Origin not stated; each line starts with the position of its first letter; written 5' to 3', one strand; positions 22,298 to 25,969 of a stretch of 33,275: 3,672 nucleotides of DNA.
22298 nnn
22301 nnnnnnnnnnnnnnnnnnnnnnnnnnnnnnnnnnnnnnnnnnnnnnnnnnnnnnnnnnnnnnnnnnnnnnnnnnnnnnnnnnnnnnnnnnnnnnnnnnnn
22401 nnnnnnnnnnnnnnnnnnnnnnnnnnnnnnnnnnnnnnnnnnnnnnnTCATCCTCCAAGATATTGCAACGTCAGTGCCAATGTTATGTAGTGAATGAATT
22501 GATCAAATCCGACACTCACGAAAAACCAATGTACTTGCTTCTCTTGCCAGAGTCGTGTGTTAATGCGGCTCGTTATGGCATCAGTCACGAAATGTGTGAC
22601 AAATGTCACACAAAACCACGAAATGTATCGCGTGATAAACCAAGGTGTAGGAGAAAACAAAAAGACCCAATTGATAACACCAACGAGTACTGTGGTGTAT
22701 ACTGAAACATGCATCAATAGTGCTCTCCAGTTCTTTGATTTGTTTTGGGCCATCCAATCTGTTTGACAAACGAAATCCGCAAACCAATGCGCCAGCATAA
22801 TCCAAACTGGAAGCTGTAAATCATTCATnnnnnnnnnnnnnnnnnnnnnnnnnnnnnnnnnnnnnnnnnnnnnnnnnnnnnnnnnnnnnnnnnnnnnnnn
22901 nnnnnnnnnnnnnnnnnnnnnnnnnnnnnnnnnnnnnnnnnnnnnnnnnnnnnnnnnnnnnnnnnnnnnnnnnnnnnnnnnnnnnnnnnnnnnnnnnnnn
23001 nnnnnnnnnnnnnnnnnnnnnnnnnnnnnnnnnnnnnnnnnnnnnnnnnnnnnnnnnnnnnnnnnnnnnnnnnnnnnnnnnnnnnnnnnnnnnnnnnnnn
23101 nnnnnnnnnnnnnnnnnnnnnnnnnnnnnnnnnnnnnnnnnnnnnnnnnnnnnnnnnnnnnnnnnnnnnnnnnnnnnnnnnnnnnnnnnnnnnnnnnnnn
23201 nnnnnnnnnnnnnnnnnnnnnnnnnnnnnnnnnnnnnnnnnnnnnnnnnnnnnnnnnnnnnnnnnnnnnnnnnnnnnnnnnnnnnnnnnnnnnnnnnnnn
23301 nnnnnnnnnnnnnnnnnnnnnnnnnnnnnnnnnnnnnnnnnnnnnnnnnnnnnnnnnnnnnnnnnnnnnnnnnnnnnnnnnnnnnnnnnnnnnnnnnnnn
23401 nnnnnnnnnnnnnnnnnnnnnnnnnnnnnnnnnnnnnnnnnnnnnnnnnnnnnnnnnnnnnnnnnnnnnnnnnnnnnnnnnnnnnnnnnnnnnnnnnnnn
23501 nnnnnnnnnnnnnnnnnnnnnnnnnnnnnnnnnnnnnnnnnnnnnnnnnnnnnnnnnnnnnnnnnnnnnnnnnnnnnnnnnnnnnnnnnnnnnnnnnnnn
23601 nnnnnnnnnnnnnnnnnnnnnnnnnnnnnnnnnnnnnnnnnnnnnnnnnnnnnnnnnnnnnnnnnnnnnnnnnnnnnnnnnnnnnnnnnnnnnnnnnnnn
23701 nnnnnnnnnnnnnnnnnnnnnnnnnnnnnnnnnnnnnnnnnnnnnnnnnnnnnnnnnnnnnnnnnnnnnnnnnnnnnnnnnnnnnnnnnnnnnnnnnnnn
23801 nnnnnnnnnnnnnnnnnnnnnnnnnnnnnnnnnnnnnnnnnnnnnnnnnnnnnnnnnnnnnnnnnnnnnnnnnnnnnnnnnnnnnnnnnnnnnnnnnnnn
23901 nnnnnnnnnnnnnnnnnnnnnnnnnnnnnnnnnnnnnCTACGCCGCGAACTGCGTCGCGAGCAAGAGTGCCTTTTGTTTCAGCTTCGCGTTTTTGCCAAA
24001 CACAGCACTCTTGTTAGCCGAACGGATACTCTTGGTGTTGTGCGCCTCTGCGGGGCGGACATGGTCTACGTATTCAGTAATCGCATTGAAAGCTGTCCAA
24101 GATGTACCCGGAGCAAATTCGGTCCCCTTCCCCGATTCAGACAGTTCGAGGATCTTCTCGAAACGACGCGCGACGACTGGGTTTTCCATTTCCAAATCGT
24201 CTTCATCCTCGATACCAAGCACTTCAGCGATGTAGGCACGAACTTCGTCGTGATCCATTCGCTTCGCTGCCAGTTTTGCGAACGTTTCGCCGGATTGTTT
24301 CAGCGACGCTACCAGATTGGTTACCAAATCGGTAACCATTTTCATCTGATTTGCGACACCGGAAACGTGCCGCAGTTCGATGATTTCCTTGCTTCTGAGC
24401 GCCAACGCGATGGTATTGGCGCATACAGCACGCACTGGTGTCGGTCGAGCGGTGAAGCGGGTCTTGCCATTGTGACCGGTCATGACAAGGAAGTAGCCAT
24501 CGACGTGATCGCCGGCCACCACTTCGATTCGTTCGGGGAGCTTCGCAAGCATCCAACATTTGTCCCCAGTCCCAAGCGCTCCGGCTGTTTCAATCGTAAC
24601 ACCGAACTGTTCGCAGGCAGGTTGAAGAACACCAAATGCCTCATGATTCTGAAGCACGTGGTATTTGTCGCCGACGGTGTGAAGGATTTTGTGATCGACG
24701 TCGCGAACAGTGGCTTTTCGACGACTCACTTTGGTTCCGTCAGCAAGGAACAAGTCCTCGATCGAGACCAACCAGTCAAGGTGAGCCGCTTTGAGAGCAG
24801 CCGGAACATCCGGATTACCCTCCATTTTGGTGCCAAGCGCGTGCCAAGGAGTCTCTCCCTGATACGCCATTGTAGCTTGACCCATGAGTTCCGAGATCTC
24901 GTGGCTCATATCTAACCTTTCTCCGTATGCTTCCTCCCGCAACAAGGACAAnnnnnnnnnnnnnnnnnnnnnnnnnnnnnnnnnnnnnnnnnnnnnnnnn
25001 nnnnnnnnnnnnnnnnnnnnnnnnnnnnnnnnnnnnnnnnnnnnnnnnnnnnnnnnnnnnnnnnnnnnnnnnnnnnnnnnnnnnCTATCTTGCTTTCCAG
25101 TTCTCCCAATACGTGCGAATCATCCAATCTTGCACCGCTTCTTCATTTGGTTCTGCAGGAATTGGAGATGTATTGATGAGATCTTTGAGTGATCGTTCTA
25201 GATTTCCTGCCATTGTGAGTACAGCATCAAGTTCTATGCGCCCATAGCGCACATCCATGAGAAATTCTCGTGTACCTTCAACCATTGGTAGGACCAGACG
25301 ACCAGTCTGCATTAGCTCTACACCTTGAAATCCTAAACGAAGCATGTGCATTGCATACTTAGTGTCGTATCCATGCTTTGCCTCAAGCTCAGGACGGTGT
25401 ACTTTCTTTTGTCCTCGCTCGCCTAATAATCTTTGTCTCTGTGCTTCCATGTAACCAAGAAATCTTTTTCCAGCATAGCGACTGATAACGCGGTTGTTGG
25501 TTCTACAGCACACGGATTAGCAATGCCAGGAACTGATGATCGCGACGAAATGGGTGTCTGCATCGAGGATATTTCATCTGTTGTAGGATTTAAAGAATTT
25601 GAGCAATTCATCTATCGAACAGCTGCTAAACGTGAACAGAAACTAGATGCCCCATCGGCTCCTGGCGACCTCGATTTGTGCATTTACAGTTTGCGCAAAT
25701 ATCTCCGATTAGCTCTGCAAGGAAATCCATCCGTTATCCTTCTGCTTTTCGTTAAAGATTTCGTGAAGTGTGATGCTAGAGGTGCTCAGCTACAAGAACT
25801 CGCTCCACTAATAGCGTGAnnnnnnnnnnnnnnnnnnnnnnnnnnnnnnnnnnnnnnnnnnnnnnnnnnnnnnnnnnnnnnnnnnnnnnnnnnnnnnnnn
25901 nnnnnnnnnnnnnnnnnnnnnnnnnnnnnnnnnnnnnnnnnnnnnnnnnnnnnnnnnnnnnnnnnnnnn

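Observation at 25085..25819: Nucleotidyltransferase gene split across opposite strands, the signature of a roughly 330-bp inversion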

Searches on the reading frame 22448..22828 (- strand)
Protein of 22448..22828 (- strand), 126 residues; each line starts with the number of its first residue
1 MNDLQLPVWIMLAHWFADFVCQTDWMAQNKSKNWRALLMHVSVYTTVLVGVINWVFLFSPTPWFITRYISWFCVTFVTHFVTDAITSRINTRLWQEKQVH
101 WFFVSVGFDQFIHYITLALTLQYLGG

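Call 29: search_protein_families(library=pfam, proteins=[window:22448-22828:-], max_evalue=0.001)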
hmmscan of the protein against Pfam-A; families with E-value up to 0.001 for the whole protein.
window:22448-22828:- (126 aa): 1 family
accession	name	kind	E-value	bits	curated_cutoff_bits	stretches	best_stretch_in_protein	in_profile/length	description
PF11750.13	DUF3307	-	6.5e-13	49.2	23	1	9-120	4-105/127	Protein of unknown function (DUF3307)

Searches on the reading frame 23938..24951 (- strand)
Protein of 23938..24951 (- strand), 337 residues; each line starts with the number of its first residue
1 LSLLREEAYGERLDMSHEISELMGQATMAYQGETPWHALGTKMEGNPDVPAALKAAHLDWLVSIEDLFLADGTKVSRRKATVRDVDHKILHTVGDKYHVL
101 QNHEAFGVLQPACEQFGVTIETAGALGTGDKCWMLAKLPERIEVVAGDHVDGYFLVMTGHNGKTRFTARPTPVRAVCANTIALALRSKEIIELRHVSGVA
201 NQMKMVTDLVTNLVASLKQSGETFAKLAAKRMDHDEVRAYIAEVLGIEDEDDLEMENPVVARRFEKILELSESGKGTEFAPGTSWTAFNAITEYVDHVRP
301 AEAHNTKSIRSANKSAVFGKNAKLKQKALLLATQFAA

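Call 42: search_protein_families(library=pfam, proteins=[window:23938-24951:-], max_evalue=0.001)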
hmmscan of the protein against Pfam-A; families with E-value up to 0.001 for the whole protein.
window:23938-24951:- (337 aa): 1 family
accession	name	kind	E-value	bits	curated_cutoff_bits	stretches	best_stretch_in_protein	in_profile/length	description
PF06067.16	DUF932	-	1.3e-45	156.4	23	1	90-313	2-223/227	Domain of unknown function (DUF932)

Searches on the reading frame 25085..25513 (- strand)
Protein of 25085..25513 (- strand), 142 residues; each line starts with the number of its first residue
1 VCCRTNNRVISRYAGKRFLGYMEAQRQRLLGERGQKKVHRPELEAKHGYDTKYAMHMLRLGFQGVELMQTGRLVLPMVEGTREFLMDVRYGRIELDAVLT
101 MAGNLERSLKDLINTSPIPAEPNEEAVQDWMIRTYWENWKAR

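Call 5: search_protein_families(library=pfam, proteins=[window:25085-25513:-], max_evalue=1)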
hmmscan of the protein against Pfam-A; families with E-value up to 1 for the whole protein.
window:25085-25513:- (142 aa): 1 family
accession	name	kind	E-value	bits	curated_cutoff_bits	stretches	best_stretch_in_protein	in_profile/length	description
PF10127.15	RlaP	-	4.1e-06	27.1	23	1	9-129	120-245/249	RNA repair pathway DNA polymerase beta family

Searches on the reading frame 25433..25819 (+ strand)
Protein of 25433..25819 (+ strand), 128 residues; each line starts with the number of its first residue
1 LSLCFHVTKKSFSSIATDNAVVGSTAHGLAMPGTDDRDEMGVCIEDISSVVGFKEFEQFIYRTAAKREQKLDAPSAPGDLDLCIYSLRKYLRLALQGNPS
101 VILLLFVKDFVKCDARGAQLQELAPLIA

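Call 5: search_protein_families(library=pfam, proteins=[window:25433-25819:+], max_evalue=1)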
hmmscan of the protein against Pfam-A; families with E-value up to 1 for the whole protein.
window:25433-25819:+ (128 aa): 1 family
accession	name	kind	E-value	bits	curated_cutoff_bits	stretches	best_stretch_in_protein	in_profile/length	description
PF10127.15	RlaP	-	5.2e-14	53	23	1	21-106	25-97/249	RNA repair pathway DNA polymerase beta family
